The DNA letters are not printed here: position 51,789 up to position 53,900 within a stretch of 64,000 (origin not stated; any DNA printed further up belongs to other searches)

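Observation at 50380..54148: ACP, AcpS, FkbH-like loader, hotdog and AAC(3)-like acyltransferase cassette in an archaeon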

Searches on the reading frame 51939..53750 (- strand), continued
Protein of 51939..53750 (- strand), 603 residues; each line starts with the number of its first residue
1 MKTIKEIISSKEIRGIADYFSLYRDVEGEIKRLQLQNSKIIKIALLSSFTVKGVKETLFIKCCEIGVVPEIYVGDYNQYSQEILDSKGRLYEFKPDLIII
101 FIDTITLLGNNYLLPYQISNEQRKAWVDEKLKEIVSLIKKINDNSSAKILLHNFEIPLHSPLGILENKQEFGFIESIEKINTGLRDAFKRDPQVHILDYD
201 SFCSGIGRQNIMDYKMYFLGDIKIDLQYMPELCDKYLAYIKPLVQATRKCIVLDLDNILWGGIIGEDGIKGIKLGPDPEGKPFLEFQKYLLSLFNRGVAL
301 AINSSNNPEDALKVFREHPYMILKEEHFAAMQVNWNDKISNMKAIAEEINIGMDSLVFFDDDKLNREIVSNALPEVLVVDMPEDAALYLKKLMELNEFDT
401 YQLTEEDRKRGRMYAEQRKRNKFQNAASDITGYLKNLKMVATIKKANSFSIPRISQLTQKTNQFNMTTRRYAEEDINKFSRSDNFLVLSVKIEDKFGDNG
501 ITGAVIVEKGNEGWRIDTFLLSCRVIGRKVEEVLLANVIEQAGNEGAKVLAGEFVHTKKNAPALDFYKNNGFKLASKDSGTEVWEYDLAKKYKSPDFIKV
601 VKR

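Call 28: search_protein_families(library=pfam, proteins=[L083:12008-13255:+, L067:5024-6103:+, L029:8333-8890:-, L030:12696-13787:-, L012:5471-6574:-, L034:5183-6385:-, L011:4044-6854:+, L025:8465-9301:-, L014:7972-9249:+, L023:13767-14825:-], max_evalue=0.001)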
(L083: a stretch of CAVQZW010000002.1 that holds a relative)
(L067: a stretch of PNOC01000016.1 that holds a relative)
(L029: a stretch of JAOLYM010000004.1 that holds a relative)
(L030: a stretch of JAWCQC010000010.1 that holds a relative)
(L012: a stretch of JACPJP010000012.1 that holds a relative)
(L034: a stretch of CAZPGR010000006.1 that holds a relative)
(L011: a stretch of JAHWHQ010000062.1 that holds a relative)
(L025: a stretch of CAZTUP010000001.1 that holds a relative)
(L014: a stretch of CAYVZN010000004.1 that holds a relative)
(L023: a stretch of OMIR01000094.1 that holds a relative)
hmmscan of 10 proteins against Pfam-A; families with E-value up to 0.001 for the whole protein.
L083:12008-13255:+ (416 aa): 6 families
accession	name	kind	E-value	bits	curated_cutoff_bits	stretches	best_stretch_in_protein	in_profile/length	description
PF13561.12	adh_short_C2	-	1e-57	195.9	27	1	178-412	1-234/236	Enoyl-(Acyl carrier protein) reductase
PF00106.31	adh_short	-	6e-48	163.4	26.6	1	173-364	2-190/195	short chain dehydrogenase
PF01575.25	MaoC_dehydratas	-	2e-21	76.3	27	1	29-125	14-111/123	MaoC like domain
PF08659.16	KR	-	6e-09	36.5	22.6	1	173-287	2-118/180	KR domain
PF13452.11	FAS1_DH_region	-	2.3e-07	31.5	22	1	34-140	15-130/132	FAS1-like, dehydratase domain region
PF23441.1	SDR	-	0.00011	22.2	27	1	170-373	6-211/258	SDR-like rossmann domain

L067:5024-6103:+ (360 aa): 10 families
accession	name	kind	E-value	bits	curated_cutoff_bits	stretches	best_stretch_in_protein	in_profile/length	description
PF01370.27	Epimerase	-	1.2e-63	215.2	20.9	1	33-269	1-240/240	NAD dependent epimerase/dehydratase family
PF16363.11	GDP_Man_Dehyd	-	1.8e-62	212.1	27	1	34-331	1-330/332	GDP-mannose 4,6 dehydratase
PF01073.25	3Beta_HSD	-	2.4e-22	79.7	22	1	34-255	1-228/280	3-beta hydroxysteroid dehydrogenase/isomerase family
PF02719.21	Polysacc_synt_2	-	2.2e-20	73.5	20.2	1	33-297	1-257/293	Polysaccharide biosynthesis protein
PF04321.23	RmlD_sub_bind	-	1.1e-17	64.5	27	1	31-306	1-252/287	RmlD substrate binding domain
PF07993.18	NAD_binding_4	-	2.3e-11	43.8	20.1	1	35-199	1-204/258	Male sterility protein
PF13460.12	NAD_binding_10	-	5.2e-11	43.2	27.2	1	37-154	1-104/184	NAD(P)H-binding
PF05368.20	NmrA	-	2.6e-09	37.5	27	1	32-147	4-106/298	NmrA-like family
PF00106.31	adh_short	-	1.8e-05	24.8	26.6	1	33-190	3-167/195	short chain dehydrogenase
PF03435.24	Sacchrp_dh_NADP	-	0.00077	20.2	25.1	0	38-114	5-84/129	Saccharopine dehydrogenase NADP binding domain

L029:8333-8890:- (186 aa): 3 families
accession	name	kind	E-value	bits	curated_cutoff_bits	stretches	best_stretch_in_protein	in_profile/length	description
PF00132.30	Hexapep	-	9.4e-14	50.9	27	1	132-164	3-35/36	Bacterial transferase hexapeptide (six repeats)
PF14602.12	Hexapep_2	-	6.4e-07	29.4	27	0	143-165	14-34/34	Hexapeptide repeat of succinyl-transferase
PF25084.1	LbH_EIF2B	-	0.00089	19.7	54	0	131-167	62-97/105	EIF2B subunit epsilon LbH domain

L030:12696-13787:- (364 aa): 3 families
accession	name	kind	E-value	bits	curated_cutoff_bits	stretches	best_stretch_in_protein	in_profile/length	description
PF00535.33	Glycos_transf_2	-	4.7e-30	105.2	23.3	1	26-196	1-167/168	Glycosyl transferase family 2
PF13641.12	Glyco_tranf_2_3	-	1.4e-22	81.3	27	1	23-256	1-228/230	Glycosyltransferase like family 2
PF13632.12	Glyco_trans_2_3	-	2.9e-07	30.9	27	1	103-277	1-174/198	Glycosyl transferase family group 2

L012:5471-6574:- (368 aa): 4 families
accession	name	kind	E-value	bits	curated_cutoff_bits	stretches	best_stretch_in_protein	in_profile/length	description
PF01041.23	DegT_DnrJ_EryC1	-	3.4e-126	421.7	19.8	1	11-364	3-359/360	DegT/DnrJ/EryC1/StrS aminotransferase family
PF01212.27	Beta_elim_lyase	-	6.5e-08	32.7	27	1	29-215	29-231/288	Beta-eliminating lyase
PF01053.26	Cys_Met_Meta_PP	-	1.3e-07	31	27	1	31-159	51-179/381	Cys/Met metabolism PLP-dependent enzyme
PF00266.25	Aminotran_5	-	1.7e-05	24.4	21.5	1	33-271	44-303/371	Aminotransferase class-V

L034:5183-6385:- (401 aa): 6 families
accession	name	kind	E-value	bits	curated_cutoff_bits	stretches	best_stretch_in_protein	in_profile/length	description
PF00534.26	Glycos_transf_1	-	1.3e-38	132.7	26.4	1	213-375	8-170/172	Glycosyl transferases group 1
PF13692.12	Glyco_trans_1_4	-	5.3e-30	105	27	1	219-363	2-142/142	Glycosyl transferases group 1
PF13439.12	Glyco_transf_4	-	2.1e-14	54.4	28.5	1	29-201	7-169/170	Glycosyltransferase Family 4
PF20706.3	GT4-conflict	-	2.7e-10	40.2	26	1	217-337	196-321/385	Family 4 Glycosyltransferase in conflict systems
PF13579.12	Glyco_trans_4_4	-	1.2e-08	35.9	29.7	1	32-197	9-158/158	Glycosyl transferase 4-like domain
PF13477.12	Glyco_trans_4_2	-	0.00069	20.2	23.4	0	33-175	16-139/139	Glycosyl transferase 4-like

L011:4044-6854:+ (937 aa): 5 families
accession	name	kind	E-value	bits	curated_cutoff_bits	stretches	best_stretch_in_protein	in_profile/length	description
PF03102.20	NeuB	-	1.2e-74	251.3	22.1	1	49-280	1-236/241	NeuB family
PF02348.25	CTP_transf_3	-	8.9e-34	117.6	22.6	1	377-576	1-205/217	Cytidylyltransferase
PF08666.17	SAF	-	1.2e-09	39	21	1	314-372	3-62/63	SAF domain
PF04101.22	Glyco_tran_28_C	-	3.5e-08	34.1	22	1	773-911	6-153/166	Glycosyltransferase family 28 C-terminal domain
PF12804.13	NTP_transf_3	-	0.00017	22.3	27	1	391-491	15-113/160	MobA-like NTP transferase domain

L025:8465-9301:- (279 aa): 2 families
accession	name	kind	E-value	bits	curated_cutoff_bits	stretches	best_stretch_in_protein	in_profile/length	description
PF11959.13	DUF3473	-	8.1e-34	116.8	29.6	1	140-275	1-129/130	Domain of unknown function (DUF3473)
PF01522.26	Polysacc_deac_1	-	5.2e-16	59.2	23.1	1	37-119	22-107/124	Polysaccharide deacetylase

L014:7972-9249:+ (426 aa): 1 family
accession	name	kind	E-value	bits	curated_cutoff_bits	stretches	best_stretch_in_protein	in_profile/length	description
PF02350.25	Epimerase_2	-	2.5e-67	227.7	30.6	1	59-413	2-346/347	UDP-N-acetylglucosamine 2-epimerase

L023:13767-14825:- (353 aa): 8 families
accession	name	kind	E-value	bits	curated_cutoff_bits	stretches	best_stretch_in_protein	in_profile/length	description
PF00483.29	NTP_transferase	-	1.4e-61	208.7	21.2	1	2-234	1-242/245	Nucleotidyl transferase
PF25084.1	LbH_EIF2B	-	8.3e-11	42.3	54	2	285-351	38-99/105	EIF2B subunit epsilon LbH domain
PF12804.13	NTP_transf_3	-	3.7e-10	40.6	27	1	3-127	1-116/160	MobA-like NTP transferase domain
PF00132.30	Hexapep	-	3.1e-07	30.2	27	1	274-302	2-30/36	Bacterial transferase hexapeptide (six repeats)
PF24894.1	Hexapep_GlmU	-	1.1e-05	25.9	23.3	1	294-342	21-69/104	GlmU-like, C-terminal hexapeptide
PF25087.1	GMPPB_C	-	1.7e-05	24.9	39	1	272-348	3-80/110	GMPPB C-terminal domain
PF25247.1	LbH_GLGC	-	5e-05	23.7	27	1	298-347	6-54/135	GLGC left-handed parallel beta-helix domain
PF14602.12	Hexapep_2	-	0.00016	21.8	27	1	273-301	1-27/34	Hexapeptide repeat of succinyl-transferase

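Call 34: search_protein_families(library=pfam, proteins=[L011:12476-13204:+, L011:14035-15327:+, L015:12041-14176:+, L012:4460-5461:-, L012:7355-8488:-, L012:14523-15419:-, L012:15423-16697:-, L080:6451-7626:+, L080:13344-14606:+, L009:6686-8386:+], max_evalue=0.001)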
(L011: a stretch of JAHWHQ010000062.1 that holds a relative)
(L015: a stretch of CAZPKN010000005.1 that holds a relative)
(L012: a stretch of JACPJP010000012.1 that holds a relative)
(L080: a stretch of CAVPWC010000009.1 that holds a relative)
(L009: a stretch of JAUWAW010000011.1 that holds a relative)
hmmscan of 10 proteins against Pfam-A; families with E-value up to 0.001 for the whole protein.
L011:12476-13204:+ (243 aa): 7 families
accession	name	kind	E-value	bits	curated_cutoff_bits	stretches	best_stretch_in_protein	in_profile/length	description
PF00106.31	adh_short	-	4.7e-34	118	26.6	1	6-192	1-189/195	short chain dehydrogenase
PF13561.12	adh_short_C2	-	2.9e-30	106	27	1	15-232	6-230/236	Enoyl-(Acyl carrier protein) reductase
PF01370.27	Epimerase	-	7.9e-07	29.2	20.9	1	8-122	1-102/240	NAD dependent epimerase/dehydratase family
PF05368.20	NmrA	-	1.9e-06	28.1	27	1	4-70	1-67/298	NmrA-like family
PF08659.16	KR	-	4e-06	27.3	22.6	1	8-118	3-119/180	KR domain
PF16363.11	GDP_Man_Dehyd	-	0.00046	20.2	27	1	9-70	1-71/332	GDP-mannose 4,6 dehydratase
PF23441.1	SDR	-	0.00054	19.9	27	0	8-191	10-200/258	SDR-like rossmann domain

L011:14035-15327:+ (431 aa): 3 families
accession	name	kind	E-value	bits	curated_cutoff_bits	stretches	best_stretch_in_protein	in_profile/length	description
PF16254.10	DUF4910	-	1e-105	352.5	26.6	1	16-354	1-247/247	Domain of unknown function (DUF4910)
PF09940.16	DUF2172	-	1.3e-37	128.5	27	1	66-156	1-91/92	Domain of unknown function (DUF2172)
PF16221.11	HTH_47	-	2e-24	85.3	27.1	1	357-429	3-77/78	winged helix-turn-helix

L015:12041-14176:+ (712 aa): 4 families
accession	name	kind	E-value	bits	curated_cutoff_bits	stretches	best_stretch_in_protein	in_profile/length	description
PF16254.10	DUF4910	-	1.5e-107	358.5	26.6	1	298-636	1-247/247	Domain of unknown function (DUF4910)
PF09940.16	DUF2172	-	9.2e-40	135.4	27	1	348-439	1-92/92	Domain of unknown function (DUF2172)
PF02522.19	Antibiotic_NAT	-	7.2e-37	127.6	25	1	53-262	2-224/232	Aminoglycoside 3-N-acetyltransferase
PF16221.11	HTH_47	-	3.5e-23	81.4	27.1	1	642-711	6-77/78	winged helix-turn-helix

L012:4460-5461:- (334 aa): 7 families
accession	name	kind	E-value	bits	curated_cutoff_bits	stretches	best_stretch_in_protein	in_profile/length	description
PF01408.29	GFO_IDH_MocA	-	3.9e-32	111.9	24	1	7-124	1-120/120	Oxidoreductase family, NAD-binding Rossmann fold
PF02894.22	GFO_IDH_MocA_C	-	3.3e-21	76.5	22.9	1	136-333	1-217/218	Oxidoreductase family, C-terminal alpha/beta domain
PF22725.1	GFO_IDH_MocA_C3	-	2.4e-18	66.8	27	1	133-242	2-123/124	GFO/IDH/MocA C-terminal domain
PF02629.25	CoA_binding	-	9.7e-05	23.5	22.3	1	6-92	3-89/97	CoA binding domain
PF03446.21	NAD_binding_2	-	0.00013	22.4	21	1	8-78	1-67/161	NAD binding domain of 6-phosphogluconate dehydrogenase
PF07991.19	KARI_N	-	0.00032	20.8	20.6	1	4-91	2-85/165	Acetohydroxy acid isomeroreductase, NADPH-binding domain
PF01113.26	DapB_N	-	0.00096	19.7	25.6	0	8-47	2-42/124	Dihydrodipicolinate reductase, N-terminus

L012:7355-8488:- (378 aa): 3 families
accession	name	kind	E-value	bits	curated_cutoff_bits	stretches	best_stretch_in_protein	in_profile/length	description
PF00534.26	Glycos_transf_1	-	1.6e-34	119.3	26.4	1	190-358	3-172/172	Glycosyl transferases group 1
PF13692.12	Glyco_trans_1_4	-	1.3e-26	94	27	1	203-344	2-142/142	Glycosyl transferases group 1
PF13524.12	Glyco_trans_1_2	-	3.8e-10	40.3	25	1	233-372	13-142/144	Glycosyl transferase-like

L012:14523-15419:- (299 aa): 8 families
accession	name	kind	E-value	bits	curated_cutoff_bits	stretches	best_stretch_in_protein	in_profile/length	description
PF13489.12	Methyltransf_23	-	2.1e-20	73.5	27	1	115-254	20-163/164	Methyltransferase domain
PF08241.18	Methyltransf_11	-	2e-10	41.6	21.2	1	122-211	1-94/95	Methyltransferase domain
PF08003.17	Methyltransf_9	-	2.1e-06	27.4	23.8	1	104-215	102-220/315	Protein of unknown function (DUF1698)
PF08242.18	Methyltransf_12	-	3.3e-06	28.2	30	1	122-210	1-98/98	Methyltransferase domain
PF13649.12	Methyltransf_25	-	8.2e-06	26.9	27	1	122-208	2-97/97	Methyltransferase domain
PF13847.12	Methyltransf_31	-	8.7e-06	25.9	27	1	116-224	2-123/145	Methyltransferase domain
PF03848.20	TehB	-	3.7e-05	23.7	20.4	1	115-181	28-99/193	Tellurite resistance protein TehB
PF02353.26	CMAS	-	0.00062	19.6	27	1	117-224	62-176/273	Mycolic acid cyclopropane synthetase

L012:15423-16697:- (425 aa): 7 families
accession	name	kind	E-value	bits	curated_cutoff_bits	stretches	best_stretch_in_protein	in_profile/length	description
PF03721.20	UDPG_MGDP_dh_N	-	1e-41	143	27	1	6-180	2-183/187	UDP-glucose/GDP-mannose dehydrogenase family, NAD binding domain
PF00984.24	UDPG_MGDP_dh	-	1.8e-31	108.5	25.4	1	200-290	2-93/94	UDP-glucose/GDP-mannose dehydrogenase family, central domain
PF03720.21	UDPG_MGDP_dh_C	-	4.6e-29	101.3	30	1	317-408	1-102/103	UDP-glucose/GDP-mannose dehydrogenase family, UDP binding domain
PF03446.21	NAD_binding_2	-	2.1e-08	34.8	21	1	6-133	1-104/161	NAD binding domain of 6-phosphogluconate dehydrogenase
PF02826.25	2-Hacid_dh_C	-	1.9e-07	31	25.1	0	335-382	48-102/178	D-isomer specific 2-hydroxyacid dehydrogenase, NAD binding domain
PF01210.29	NAD_Gly3P_dh_N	-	1.9e-05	25.1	23.1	0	7-117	2-111/158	NAD-dependent glycerol-3-phosphate dehydrogenase N-terminus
PF02737.24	3HCDH_N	-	0.00092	19.6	22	0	6-83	1-83/180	3-hydroxyacyl-CoA dehydrogenase, NAD binding domain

L080:6451-7626:+ (392 aa): 1 family
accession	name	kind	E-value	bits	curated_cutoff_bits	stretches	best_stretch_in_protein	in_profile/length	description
PF13480.13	Acetyltransf_6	-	2.2e-27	96.4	22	1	200-337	4-143/143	Acetyltransferase (GNAT) domain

L080:13344-14606:+ (421 aa): 0 families

L009:6686-8386:+ (567 aa): 2 families
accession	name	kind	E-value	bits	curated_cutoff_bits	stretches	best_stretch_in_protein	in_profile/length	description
PF04055.27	Radical_SAM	-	5.3e-25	88.9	29.5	1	240-403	2-166/166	Radical SAM superfamily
PF02310.24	B12-binding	-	4.1e-13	49.7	32.1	1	96-170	45-120/121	B12 binding domain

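Call 81: predict_structure(alignment_id=A1)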
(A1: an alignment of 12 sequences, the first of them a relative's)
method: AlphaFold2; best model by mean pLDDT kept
length: 603 residues; sequences in the alignment: 12
mean_pLDDT: 69.4   pTM: 0.45
mean pLDDT of the five models: 69.4, 66.0, 65.8, 62.5, 60.9
residues with pLDDT >= 90: 94; 70-90: 246; 50-70: 126; < 50: 137
segments of 3 or more residues with pLDDT < 50: 159-168, 213-222, 246-250, 255-336, 348-351, 385-387, 395-408
pLDDT, mean of each block of 10 residues (from residue 1): 86 86 92 79 78 85 88 67 74 89 61 65 84 87 86 62 47 75 82 75 62 39 65 80 52 40 28 29 44 45 44 40 35 46 53 60 69 73 52 46 42 59 72 84 87 78 68 90 91 79 86 85 69 91 91 84 85 89 91 87 86
secondary structure, 60 per line:
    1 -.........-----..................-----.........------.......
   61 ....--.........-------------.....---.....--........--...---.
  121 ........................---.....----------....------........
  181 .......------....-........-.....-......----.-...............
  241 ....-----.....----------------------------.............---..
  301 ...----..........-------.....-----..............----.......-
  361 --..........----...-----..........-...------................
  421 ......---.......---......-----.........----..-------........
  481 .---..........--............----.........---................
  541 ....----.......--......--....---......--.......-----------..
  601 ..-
elements in order: H2-10 H16-33 E39-47 H54-64 E67-75 H89-93 E97-101 H104-111 H120-144 E148-152 H163-166 H173-187 E194-197 H199-206 H208-211 H214-219 H226-244 E250-254 H283-295 E299-303 H308-317 H325-329 H335-348 E356-359 H363-372 E377-379 H385-394 H405-426 H430-436 E440-445 H451-459 H473-481 E485-494 E497-508 E513-521 H525-544 E549-555 H558-563 H566-569 E573-578 E581-587 E599-602

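Call 84: fold_search(model_id=the predicted structure, library=pdb)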
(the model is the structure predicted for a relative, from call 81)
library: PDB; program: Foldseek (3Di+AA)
matches with E <= 10: 1665; with E <= 0.001: 177
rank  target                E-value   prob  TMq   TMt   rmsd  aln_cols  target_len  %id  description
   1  3slr                  1.5e-20  1.00  0.31  0.47  12.5       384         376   28  Crystal structure of N-terminal part of the protein BF1531 from Bacteroides fragilis containing phosphatase domain compl (released 2011-07-20)
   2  3eo4_D                1.4e-06  1.00  0.21  0.70   3.7       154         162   13  The crystal structure of a domain from Methanocaldococcus jannaschii DSM 2661 (released 2008-10-14)
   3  3eo4_B                4.6e-06  1.00  0.21  0.74   3.7       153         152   13  The crystal structure of a domain from Methanocaldococcus jannaschii DSM 2661 (released 2008-10-14)
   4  1vhs_A                4.8e-06  1.00  0.20  0.62   4.7       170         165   18  Crystal structure of a putative phosphinothricin N-acetyltransferase (released 2003-12-30)
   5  6erd_D                5.7e-06  1.00  0.20  0.59   4.9       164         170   18  Crystal structure of a putative acetyltransferase from Bacillus cereus species. (released 2018-09-26)
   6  9mto_A                6.0e-06  1.00  0.20  0.72   4.2       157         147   15  Crystal structure of acetyltransferase CBU0801 from Coxiella burnetii (released 2025-01-22)
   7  5isv_B                9.9e-06  1.00  0.20  0.68   4.4       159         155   13  Crystal structure of the ribosomal-protein-S18-alanine N-acetyltransferase from Escherichia coli (released 2016-04-13)
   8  3eo4_C                1.0e-05  1.00  0.22  0.74   3.7       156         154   13  The crystal structure of a domain from Methanocaldococcus jannaschii DSM 2661 (released 2008-10-14)
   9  9mto_B                1.3e-05  1.00  0.19  0.72   4.2       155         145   15  Crystal structure of acetyltransferase CBU0801 from Coxiella burnetii (released 2025-01-22)
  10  3eo4_A                1.6e-05  1.00  0.21  0.73   3.4       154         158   13  The crystal structure of a domain from Methanocaldococcus jannaschii DSM 2661 (released 2008-10-14)
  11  2cnm_A                1.6e-05  1.00  0.20  0.70   4.2       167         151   16  RimI - Ribosomal S18 N-alpha-protein acetyltransferase in complex with a bisubstrate inhibitor (Cterm-Arg-Arg-Phe-Tyr- (released 2007-05-22)
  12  7kwx_B                2.8e-05  1.00  0.20  0.62   4.7       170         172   12  Spermidine N-acetyltransferase SpeG N152L mutant from Vibrio cholerae (released 2020-12-16)
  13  4mj8_B                3.0e-05  1.00  0.20  0.64   4.2       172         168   12  Crystal structure of spermidine N-acetyltransferase from Vibrio cholerae in complex with polyamine (released 2013-09-25)
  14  7kwq_A                3.0e-05  1.00  0.20  0.62   4.7       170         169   12  Spermidine N-acetyltransferase SpeG R149-K152 chimera from Vibrio cholerae and hSSAT (released 2020-12-16)
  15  5jtf_B                3.0e-05  1.00  0.19  0.55   6.4       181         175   11  Crystal structure of ArsN N-acetyltransferase from Pseudomonas putida KT2440 (released 2017-05-17)
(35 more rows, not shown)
